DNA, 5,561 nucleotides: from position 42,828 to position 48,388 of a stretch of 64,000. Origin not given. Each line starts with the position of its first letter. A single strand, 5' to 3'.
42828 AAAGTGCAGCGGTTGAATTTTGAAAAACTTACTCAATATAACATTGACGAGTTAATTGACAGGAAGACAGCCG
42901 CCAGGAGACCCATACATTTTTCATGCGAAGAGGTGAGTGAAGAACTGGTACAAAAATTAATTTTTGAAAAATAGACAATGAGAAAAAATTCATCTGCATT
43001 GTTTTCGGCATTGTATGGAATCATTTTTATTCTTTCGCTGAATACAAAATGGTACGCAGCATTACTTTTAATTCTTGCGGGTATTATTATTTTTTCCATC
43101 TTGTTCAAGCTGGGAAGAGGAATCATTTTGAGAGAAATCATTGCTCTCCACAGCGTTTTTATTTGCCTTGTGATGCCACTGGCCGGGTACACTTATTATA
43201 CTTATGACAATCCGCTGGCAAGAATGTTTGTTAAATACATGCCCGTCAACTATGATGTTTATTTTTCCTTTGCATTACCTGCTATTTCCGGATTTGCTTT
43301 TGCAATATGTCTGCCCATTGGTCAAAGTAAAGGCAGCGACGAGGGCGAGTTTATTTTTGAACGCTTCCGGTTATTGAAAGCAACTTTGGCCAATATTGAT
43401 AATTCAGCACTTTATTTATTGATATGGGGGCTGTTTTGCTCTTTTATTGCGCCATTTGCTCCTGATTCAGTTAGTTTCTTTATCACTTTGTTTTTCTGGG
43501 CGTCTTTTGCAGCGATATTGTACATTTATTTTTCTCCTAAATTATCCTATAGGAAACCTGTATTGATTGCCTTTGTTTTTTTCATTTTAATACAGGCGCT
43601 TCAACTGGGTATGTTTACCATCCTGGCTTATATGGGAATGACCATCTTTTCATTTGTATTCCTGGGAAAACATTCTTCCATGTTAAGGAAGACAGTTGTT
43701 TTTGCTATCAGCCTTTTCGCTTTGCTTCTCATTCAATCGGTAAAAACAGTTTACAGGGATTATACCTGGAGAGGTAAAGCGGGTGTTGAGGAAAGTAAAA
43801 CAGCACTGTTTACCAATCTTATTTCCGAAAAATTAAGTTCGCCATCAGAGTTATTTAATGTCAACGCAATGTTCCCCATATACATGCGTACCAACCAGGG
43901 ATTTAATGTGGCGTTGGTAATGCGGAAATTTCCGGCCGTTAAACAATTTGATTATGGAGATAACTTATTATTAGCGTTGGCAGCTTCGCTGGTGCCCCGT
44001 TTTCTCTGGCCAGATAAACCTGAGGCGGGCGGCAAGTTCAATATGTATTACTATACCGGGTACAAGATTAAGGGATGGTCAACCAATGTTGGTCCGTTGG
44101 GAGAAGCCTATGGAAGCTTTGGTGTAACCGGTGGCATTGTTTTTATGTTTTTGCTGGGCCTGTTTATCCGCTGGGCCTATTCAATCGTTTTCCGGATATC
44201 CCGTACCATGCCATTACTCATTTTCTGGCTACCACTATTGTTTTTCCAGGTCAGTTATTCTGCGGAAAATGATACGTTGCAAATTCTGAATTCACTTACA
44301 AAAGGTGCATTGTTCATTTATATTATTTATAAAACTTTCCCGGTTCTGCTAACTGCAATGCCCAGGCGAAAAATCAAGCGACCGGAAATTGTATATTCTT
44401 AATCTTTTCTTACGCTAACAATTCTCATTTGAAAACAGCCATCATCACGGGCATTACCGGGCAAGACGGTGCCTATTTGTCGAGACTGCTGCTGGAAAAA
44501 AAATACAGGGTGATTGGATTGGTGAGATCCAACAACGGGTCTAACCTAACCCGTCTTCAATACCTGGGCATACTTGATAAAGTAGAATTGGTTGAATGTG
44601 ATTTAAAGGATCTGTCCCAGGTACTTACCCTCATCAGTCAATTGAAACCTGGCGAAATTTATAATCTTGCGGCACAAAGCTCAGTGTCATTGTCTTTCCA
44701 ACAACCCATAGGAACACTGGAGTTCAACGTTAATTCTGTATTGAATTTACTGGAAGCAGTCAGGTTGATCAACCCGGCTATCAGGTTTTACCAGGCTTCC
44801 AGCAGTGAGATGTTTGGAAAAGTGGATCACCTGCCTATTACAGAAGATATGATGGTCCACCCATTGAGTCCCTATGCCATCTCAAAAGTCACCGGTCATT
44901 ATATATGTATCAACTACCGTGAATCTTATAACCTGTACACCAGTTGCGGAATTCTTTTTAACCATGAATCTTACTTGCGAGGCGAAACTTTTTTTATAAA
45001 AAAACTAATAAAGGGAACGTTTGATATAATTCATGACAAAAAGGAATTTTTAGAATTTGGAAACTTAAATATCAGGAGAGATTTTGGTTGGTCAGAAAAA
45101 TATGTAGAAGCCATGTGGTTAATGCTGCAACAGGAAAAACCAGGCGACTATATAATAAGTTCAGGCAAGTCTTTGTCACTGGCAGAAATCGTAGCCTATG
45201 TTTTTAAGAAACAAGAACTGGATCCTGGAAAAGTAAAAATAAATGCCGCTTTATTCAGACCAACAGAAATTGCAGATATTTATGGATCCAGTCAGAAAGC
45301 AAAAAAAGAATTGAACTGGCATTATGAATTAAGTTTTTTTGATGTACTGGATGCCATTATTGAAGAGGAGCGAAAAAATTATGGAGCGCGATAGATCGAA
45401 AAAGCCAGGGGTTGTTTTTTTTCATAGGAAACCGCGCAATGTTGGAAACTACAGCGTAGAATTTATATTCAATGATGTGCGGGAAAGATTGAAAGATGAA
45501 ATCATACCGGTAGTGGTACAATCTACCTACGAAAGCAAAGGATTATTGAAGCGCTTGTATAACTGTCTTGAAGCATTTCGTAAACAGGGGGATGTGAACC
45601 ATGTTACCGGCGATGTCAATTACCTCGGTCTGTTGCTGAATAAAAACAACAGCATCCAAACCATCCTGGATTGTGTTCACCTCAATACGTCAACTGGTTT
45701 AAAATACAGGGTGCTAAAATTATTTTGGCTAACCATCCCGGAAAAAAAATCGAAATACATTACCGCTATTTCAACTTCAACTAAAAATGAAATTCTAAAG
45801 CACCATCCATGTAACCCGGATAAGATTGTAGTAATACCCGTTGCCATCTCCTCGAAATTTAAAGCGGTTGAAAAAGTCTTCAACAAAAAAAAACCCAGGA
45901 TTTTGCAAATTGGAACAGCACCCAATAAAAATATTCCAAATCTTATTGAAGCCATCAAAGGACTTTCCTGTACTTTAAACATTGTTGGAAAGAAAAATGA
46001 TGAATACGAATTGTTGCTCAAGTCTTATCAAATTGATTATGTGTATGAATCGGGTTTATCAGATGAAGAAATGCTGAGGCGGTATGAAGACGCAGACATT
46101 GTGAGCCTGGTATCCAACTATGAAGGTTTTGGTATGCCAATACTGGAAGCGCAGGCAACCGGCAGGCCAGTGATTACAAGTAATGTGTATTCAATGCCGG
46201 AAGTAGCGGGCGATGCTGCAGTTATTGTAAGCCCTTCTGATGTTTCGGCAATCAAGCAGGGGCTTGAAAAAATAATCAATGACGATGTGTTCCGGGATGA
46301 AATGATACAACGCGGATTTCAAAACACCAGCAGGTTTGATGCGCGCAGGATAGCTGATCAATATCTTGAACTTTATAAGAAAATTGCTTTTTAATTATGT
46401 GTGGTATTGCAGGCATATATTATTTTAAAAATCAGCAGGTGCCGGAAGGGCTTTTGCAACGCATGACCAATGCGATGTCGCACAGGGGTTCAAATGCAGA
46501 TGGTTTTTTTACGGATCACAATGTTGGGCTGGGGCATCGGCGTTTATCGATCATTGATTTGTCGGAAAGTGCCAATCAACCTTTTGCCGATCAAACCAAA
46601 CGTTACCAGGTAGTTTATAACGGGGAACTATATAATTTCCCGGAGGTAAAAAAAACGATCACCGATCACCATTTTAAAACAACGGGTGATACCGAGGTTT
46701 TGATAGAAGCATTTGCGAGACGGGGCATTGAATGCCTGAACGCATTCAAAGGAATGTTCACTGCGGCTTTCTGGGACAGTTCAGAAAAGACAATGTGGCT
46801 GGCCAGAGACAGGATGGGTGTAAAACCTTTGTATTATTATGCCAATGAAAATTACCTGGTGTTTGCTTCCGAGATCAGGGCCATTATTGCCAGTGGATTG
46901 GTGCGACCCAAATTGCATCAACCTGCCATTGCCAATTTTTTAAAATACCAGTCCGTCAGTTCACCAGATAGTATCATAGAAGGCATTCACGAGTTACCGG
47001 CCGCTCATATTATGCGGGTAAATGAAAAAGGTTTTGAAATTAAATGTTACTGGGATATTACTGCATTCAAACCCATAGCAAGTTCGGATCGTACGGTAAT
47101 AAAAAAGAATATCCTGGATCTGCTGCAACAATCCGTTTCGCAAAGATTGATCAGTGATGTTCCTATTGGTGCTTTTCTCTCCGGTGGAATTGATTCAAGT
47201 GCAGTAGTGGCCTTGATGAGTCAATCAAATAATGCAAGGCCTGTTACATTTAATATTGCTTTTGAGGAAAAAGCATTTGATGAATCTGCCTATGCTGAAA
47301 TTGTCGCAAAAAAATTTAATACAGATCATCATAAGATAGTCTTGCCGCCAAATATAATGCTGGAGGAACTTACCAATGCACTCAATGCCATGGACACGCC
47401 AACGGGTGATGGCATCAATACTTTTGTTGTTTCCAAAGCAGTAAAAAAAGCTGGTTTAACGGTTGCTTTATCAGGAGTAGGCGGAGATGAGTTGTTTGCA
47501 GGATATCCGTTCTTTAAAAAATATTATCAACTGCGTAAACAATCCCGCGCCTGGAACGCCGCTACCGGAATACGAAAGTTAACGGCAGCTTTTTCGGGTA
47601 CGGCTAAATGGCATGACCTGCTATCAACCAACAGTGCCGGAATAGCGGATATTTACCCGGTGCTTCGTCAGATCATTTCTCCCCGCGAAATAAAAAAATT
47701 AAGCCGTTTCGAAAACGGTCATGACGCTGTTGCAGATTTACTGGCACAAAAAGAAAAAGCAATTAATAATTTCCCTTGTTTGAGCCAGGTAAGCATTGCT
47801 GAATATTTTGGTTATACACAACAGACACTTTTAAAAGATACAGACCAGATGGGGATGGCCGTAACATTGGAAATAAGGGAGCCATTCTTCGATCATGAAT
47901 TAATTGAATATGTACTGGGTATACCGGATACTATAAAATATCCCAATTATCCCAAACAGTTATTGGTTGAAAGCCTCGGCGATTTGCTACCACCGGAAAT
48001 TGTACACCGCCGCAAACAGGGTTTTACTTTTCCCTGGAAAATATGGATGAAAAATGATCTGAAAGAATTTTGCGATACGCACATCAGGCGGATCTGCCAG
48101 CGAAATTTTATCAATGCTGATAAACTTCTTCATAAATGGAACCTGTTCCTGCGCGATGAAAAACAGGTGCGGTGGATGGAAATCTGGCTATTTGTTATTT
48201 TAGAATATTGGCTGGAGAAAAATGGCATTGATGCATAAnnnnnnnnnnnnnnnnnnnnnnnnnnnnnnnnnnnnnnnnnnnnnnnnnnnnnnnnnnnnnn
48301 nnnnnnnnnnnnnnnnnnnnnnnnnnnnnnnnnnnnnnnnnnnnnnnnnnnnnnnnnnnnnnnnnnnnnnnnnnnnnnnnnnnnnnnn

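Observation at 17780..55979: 38-kb polysaccharide locus mixes Wza/Wzc/CpsB and a Wzy/WaaL-like protein with a Wzm/Wzt ABC exporter, but has no Wzx and no initiating transferase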

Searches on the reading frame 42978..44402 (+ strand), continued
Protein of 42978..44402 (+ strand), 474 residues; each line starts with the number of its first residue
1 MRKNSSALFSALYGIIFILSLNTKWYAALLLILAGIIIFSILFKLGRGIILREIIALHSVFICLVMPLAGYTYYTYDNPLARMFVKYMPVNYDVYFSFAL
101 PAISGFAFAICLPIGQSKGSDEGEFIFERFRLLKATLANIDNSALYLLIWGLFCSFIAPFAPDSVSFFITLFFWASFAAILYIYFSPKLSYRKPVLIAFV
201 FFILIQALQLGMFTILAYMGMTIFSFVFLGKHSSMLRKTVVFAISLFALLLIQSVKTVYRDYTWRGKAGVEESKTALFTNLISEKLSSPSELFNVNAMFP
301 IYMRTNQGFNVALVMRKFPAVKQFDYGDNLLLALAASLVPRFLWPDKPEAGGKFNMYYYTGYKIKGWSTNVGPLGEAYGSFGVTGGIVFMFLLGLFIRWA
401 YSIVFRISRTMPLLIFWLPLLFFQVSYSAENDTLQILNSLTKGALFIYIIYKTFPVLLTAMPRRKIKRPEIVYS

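Call 87: find_encoding_contigs(protein=P0369, flank=10000, max_places=2)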
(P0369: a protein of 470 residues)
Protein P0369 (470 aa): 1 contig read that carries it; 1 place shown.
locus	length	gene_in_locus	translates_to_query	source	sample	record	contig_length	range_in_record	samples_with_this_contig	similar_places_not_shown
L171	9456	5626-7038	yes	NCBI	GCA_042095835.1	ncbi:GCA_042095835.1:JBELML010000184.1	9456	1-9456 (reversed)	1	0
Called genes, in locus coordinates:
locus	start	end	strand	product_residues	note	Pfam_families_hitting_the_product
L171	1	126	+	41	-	?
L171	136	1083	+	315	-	PF00535:Glycos_transf_2, PF10111:Glyco_tranf_2_2, PF13641:Glyco_tranf_2_3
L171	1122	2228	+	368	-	PF00534:Glycos_transf_1, PF13692:Glyco_trans_1_4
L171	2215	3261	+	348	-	-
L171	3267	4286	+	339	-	PF13524:Glyco_trans_1_2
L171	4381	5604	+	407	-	-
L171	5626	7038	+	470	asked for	-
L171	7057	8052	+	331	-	PF13439:Glyco_transf_4 (weak), PF00534:Glycos_transf_1, PF13692:Glyco_trans_1_4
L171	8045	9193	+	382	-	PF20706:GT4-conflict, PF00534:Glycos_transf_1, PF13692:Glyco_trans_1_4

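Call 88: list_cluster_members(proteins=[P0001, P0121])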
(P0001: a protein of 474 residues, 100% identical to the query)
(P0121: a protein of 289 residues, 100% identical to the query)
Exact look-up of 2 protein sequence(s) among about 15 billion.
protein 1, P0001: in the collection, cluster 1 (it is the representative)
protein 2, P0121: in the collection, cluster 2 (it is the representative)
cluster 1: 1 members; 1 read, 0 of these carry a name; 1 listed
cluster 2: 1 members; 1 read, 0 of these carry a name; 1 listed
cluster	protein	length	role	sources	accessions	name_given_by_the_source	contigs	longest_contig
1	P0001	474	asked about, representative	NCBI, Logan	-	-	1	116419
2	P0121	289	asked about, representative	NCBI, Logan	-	-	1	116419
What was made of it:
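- Tried and rejected: The cluster look-up gave no name (call 88).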

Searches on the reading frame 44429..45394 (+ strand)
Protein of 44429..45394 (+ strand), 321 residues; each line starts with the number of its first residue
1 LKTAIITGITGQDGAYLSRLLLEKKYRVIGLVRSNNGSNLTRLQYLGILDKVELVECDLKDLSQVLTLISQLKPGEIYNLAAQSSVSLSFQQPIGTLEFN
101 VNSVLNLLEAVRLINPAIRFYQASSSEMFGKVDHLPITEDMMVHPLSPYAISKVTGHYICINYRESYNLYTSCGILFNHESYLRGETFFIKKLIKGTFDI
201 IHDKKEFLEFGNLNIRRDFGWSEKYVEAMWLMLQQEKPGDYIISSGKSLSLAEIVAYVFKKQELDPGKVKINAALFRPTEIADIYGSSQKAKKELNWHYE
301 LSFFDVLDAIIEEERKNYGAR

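Call 5: search_protein_families(library=pfam, proteins=[window:44429-45394:+], max_evalue=0.01)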
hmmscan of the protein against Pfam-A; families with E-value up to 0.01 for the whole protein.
window:44429-45394:+ (321 aa): 5 families
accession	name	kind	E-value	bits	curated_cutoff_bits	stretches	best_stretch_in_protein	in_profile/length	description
PF16363.11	GDP_Man_Dehyd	-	2e-98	330.4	27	1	5-307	1-329/332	GDP-mannose 4,6 dehydratase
PF01370.27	Epimerase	-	3.7e-58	197.2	20.9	1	5-243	2-239/240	NAD dependent epimerase/dehydratase family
PF04321.23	RmlD_sub_bind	-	7.3e-09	35.5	27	1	4-159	3-135/287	RmlD substrate binding domain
PF05368.20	NmrA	-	4.2e-06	27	27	1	2-70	3-68/298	NmrA-like family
PF02719.21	Polysacc_synt_2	-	0.0042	16.7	20.2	1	5-111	2-115/293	Polysaccharide biosynthesis protein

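Call 11: search_protein_families(library=ncbifam, proteins=[window:44429-45394:+], max_evalue=0.1)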
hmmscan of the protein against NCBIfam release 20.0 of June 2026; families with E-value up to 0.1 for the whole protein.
window:44429-45394:+ (321 aa): 24 families
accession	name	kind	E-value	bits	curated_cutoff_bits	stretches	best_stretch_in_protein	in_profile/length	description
TIGR01472.1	gmd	equivalog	2.5e-92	309.7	415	1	2-315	1-339/342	GDP-mannose 4,6-dehydratase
TIGR01181.1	dTDP_gluc_dehyt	equivalog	1.2e-27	96.8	365.1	1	5-308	3-305/321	dTDP-glucose 4,6-dehydratase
TIGR04180.1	EDH_00030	hypoth_equivalog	1.5e-27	96.5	475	1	5-300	2-295/297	NAD-dependent 4,6-dehydratase LegB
TIGR01179.1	galE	equivalog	7.9e-21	74.2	262.3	2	5-168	3-165/332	UDP-glucose 4-epimerase GalE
TIGR02622.1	CDP_4_6_dhtase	equivalog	5e-18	65.3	278.45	1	2-168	5-173/352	CDP-glucose 4,6-dehydratase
NF007582.0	PRK10217.1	equivalog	2.6e-12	46.5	698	1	1-242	1-250/355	dTDP-glucose 4,6-dehydratase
NF043036.1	ErythonDh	equivalog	3.8e-10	39.5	325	1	5-163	4-163/321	D-erythronate dehydrogenase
NF011728.1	PRK15181.1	equivalog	3.9e-10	39.3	760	1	77-178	94-194/348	Vi polysaccharide biosynthesis UDP-N-acetylglucosaminuronic acid C-4 epimerase TviC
NF007956.0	PRK10675.1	subfamily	6.2e-10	38.7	394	1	4-159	3-159/338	UDP-glucose 4-epimerase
NF007490.0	PRK10084.1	subfamily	1.1e-08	34.5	649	1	5-243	4-258/361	dTDP-glucose 4,6-dehydratase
TIGR02197.1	heptose_epim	equivalog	1.4e-06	27.7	274.6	1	5-292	2-286/316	ADP-glyceromanno-heptose 6-epimerase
NF041015.1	UDPsulfquin_syn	equivalog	3.8e-06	26.1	575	1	50-143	66-161/384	UDP-sulfoquinovose synthase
TIGR03466.1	HpnA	hypoth_equivalog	4.3e-06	25.8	367.65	1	3-158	2-141/327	hopanoid-associated sugar epimerase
TIGR01214.1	rmlD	equivalog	9.4e-06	24.9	224.05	1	5-165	3-140/285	dTDP-4-dehydrorhamnose reductase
NF047922.1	GDPFucSynFcl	equivalog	1.8e-05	24.4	500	1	54-260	34-251/308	GDP-L-fucose synthase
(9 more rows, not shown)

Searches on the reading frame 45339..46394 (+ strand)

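Call 5: search_protein_families(library=pfam, proteins=[window:45339-46394:+], max_evalue=0.01)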
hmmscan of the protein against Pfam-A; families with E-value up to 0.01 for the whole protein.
window:45339-46394:+ (351 aa): 4 families
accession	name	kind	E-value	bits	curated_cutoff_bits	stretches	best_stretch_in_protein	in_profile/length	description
PF00534.26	Glycos_transf_1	-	3.7e-24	85.6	26.4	1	178-326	8-169/172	Glycosyl transferases group 1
PF13692.12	Glyco_trans_1_4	-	2e-18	67.5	27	1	186-315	2-142/142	Glycosyl transferases group 1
PF13524.12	Glyco_trans_1_2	-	0.00025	21.4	25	1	202-343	5-143/144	Glycosyl transferase-like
PF13439.12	Glyco_transf_4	-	0.00029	21.3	28.5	1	127-170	123-166/170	Glycosyltransferase Family 4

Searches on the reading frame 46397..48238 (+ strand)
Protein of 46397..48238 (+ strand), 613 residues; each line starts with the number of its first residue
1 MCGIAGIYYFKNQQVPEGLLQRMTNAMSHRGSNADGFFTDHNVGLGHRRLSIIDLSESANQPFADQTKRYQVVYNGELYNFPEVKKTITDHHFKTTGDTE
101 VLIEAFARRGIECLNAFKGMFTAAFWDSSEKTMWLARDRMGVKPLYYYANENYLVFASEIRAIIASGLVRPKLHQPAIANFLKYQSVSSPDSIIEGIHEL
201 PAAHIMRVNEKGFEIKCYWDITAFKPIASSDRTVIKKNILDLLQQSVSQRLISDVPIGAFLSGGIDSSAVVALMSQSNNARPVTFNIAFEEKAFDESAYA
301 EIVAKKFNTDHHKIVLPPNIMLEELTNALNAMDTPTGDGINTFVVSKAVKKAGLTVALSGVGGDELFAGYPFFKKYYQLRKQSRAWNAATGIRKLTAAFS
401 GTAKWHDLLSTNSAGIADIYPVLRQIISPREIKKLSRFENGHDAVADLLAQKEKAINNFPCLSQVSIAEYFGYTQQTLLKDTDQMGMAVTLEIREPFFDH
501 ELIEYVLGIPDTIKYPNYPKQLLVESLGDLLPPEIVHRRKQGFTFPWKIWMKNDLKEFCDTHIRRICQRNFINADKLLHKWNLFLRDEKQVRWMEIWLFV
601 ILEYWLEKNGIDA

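Call 5: search_protein_families(library=pfam, proteins=[window:46397-48238:+], max_evalue=0.01)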
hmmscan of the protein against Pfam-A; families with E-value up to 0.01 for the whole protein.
window:46397-48238:+ (613 aa): 4 families
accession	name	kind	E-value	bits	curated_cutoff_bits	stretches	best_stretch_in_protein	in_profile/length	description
PF00733.27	Asn_synthase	-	6.3e-77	260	21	1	239-607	2-354/354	Asparagine synthase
PF13537.11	GATase_7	-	4.8e-38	130.4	25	1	47-164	1-122/123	Glutamine amidotransferase domain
PF13522.11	GATase_6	-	2.5e-37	128.2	27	1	34-159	3-130/130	Glutamine amidotransferase domain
PF06508.19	QueC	-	0.005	16.8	22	1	260-326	5-72/210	Queuosine biosynthesis protein QueC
